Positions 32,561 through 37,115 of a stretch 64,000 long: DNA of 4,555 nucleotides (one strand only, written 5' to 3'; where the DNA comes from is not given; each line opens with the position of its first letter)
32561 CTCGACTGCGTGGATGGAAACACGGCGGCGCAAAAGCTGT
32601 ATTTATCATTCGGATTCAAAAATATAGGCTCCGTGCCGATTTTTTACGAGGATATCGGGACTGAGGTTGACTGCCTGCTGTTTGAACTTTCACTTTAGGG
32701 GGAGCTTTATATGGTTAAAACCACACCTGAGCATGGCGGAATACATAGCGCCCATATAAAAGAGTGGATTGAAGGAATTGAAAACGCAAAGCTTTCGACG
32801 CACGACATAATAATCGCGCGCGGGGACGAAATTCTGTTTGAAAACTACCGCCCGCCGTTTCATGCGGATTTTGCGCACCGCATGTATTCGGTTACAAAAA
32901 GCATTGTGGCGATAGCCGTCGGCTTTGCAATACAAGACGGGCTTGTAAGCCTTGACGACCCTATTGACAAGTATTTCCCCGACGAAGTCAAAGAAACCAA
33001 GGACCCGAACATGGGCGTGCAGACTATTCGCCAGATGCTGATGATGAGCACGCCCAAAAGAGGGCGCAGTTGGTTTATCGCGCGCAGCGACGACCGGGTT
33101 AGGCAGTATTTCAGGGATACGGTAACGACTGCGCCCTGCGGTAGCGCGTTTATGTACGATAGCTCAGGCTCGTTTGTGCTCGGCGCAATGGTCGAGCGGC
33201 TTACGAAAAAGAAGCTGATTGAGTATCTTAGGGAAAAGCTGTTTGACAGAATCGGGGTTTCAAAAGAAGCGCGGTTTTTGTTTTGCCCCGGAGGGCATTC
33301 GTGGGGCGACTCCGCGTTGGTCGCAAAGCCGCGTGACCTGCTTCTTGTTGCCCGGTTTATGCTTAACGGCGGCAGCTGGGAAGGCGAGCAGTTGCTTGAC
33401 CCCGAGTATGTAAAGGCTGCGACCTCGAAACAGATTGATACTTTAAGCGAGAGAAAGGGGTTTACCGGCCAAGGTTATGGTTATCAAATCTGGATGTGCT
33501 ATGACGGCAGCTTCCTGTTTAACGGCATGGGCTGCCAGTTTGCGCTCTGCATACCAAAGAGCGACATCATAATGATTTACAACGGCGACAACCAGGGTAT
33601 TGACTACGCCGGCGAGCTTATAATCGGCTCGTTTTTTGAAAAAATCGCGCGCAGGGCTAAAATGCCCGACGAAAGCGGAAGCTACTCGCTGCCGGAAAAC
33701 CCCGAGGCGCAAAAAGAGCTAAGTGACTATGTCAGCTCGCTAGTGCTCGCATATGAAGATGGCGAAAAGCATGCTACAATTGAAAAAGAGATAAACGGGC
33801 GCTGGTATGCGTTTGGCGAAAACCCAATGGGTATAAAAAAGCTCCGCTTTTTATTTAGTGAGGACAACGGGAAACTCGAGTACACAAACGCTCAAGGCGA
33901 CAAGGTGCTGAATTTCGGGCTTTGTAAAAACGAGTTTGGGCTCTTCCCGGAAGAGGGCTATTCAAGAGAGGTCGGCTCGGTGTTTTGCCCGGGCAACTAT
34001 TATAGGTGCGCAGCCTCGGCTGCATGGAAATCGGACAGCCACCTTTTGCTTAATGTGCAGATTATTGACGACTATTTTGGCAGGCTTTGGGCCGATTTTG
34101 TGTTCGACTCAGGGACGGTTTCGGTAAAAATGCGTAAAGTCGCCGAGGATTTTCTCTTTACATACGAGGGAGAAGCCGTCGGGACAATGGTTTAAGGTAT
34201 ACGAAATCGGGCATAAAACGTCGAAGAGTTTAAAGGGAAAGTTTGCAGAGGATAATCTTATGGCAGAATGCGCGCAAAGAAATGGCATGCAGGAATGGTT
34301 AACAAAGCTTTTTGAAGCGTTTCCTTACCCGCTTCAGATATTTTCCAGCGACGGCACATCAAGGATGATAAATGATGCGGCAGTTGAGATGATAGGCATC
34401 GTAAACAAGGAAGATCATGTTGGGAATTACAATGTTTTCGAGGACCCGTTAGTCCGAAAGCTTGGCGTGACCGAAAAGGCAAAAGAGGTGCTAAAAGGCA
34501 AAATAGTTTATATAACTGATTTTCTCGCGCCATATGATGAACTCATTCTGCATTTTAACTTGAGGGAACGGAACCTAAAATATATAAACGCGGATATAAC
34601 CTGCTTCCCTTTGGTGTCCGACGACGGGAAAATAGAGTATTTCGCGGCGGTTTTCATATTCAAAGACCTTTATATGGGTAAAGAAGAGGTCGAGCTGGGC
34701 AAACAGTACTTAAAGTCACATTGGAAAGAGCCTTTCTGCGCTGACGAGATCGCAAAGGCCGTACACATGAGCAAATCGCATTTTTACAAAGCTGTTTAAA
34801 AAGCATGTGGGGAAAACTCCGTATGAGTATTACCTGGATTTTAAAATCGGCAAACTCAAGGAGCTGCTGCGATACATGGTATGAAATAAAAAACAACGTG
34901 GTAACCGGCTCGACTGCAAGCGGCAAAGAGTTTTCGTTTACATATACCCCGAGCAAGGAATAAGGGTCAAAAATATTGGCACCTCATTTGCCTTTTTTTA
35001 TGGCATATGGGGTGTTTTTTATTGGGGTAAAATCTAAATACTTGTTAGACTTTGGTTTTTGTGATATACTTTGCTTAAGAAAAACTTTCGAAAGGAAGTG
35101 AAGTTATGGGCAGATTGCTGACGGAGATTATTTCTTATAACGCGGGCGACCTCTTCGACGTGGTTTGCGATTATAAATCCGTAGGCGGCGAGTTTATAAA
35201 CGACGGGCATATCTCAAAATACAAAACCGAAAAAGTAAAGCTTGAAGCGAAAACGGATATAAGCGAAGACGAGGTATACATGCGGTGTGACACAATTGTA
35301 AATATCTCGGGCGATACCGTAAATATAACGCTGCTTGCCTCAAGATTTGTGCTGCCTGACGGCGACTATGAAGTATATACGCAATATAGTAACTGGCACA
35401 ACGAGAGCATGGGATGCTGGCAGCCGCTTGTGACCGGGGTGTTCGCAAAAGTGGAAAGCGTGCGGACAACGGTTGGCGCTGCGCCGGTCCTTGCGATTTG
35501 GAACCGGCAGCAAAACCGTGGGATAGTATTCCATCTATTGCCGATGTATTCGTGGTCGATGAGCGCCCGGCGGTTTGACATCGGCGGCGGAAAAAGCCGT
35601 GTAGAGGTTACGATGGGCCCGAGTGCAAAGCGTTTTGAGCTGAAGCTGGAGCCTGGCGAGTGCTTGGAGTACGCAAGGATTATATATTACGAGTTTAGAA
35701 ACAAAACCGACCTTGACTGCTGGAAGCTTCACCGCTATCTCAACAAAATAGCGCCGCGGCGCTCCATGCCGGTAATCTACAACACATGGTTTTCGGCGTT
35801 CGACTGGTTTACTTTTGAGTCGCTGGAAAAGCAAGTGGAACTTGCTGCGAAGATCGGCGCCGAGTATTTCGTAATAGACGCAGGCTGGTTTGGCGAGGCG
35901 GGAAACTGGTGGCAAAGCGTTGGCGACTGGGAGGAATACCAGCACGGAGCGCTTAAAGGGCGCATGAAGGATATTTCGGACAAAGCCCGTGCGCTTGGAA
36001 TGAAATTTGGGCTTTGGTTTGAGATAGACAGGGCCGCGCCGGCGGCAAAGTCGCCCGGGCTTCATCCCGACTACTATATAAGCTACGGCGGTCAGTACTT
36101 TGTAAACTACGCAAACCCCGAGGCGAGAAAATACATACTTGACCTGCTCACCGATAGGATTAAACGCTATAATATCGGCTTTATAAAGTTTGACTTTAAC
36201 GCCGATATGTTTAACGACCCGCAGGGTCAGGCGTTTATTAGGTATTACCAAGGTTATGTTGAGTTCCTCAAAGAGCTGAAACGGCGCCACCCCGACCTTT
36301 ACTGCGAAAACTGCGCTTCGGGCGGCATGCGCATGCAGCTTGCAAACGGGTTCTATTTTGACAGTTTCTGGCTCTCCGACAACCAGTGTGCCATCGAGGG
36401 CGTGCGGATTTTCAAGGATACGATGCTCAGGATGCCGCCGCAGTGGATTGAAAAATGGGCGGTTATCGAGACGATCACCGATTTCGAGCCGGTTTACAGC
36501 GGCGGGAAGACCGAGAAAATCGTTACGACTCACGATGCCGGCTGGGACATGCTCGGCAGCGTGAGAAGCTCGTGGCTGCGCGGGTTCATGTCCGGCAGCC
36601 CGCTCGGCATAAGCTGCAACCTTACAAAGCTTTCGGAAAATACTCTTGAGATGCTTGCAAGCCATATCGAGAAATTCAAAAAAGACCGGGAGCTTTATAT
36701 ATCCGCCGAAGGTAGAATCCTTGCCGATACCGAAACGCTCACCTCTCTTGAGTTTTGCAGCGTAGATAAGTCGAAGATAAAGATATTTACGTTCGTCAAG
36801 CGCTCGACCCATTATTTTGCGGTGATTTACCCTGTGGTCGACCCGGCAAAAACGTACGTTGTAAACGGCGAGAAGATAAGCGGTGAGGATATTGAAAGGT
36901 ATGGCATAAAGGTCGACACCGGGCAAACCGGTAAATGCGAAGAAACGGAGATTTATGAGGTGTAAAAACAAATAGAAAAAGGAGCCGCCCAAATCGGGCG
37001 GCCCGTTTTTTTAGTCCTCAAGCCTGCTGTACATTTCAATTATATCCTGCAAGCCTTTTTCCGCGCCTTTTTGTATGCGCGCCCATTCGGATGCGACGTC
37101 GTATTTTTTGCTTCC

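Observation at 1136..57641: Eight paralogous lipoprotein SBPs with no cognate permease or ATPase genes, each next to a cytoplasmic glycan-processing enzyme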

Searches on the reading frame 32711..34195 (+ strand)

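Call 10: search_protein_families(library=pfam, proteins=[window:32711-34195:+], max_evalue=0.01)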
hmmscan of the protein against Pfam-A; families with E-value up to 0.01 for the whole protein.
window:32711-34195:+ (494 aa): 1 family
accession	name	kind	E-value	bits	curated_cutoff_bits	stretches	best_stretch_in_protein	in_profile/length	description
PF00144.29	Beta-lactamase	-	5.8e-23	82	27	1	34-290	20-306/329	Beta-lactamase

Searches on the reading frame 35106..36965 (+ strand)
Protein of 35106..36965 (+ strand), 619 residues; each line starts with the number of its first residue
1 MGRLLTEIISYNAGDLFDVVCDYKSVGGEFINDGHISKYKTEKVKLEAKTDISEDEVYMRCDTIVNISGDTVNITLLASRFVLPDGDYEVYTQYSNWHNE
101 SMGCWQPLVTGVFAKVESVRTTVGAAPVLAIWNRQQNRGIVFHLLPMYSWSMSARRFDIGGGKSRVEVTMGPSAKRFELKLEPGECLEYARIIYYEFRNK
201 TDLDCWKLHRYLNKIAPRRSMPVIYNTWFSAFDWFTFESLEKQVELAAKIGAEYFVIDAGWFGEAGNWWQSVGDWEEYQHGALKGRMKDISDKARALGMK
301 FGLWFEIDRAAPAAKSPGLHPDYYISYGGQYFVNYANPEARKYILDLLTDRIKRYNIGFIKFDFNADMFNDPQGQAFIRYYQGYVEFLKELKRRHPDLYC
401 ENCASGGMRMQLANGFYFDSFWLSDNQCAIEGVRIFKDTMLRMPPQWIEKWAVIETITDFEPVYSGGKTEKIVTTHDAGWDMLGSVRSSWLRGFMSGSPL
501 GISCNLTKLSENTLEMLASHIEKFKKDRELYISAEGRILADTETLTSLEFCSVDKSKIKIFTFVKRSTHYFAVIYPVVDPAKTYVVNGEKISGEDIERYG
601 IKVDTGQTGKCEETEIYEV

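Call 10: search_protein_families(library=pfam, proteins=[window:35106-36965:+], max_evalue=0.01)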
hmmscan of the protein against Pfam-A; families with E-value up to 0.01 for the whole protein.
window:35106-36965:+ (619 aa): 3 families
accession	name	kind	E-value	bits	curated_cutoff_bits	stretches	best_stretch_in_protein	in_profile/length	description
PF02065.24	Melibiase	-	4.9e-41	141.3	27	1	218-448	38-283/347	Melibiase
PF02638.21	GHL10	-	3.4e-05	23.5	27.9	1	270-366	50-164/311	Glycosyl hydrolase-like 10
PF16875.11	Glyco_hydro_36N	-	0.0021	18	27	1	43-151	111-224/253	Glycosyl hydrolase family 36 N-terminal domain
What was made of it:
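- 35106..36965 (+): GH36 alpha-galactosidase-like enzyme with no signal peptide. Call 10 (PF02065 at 4.9e-41).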
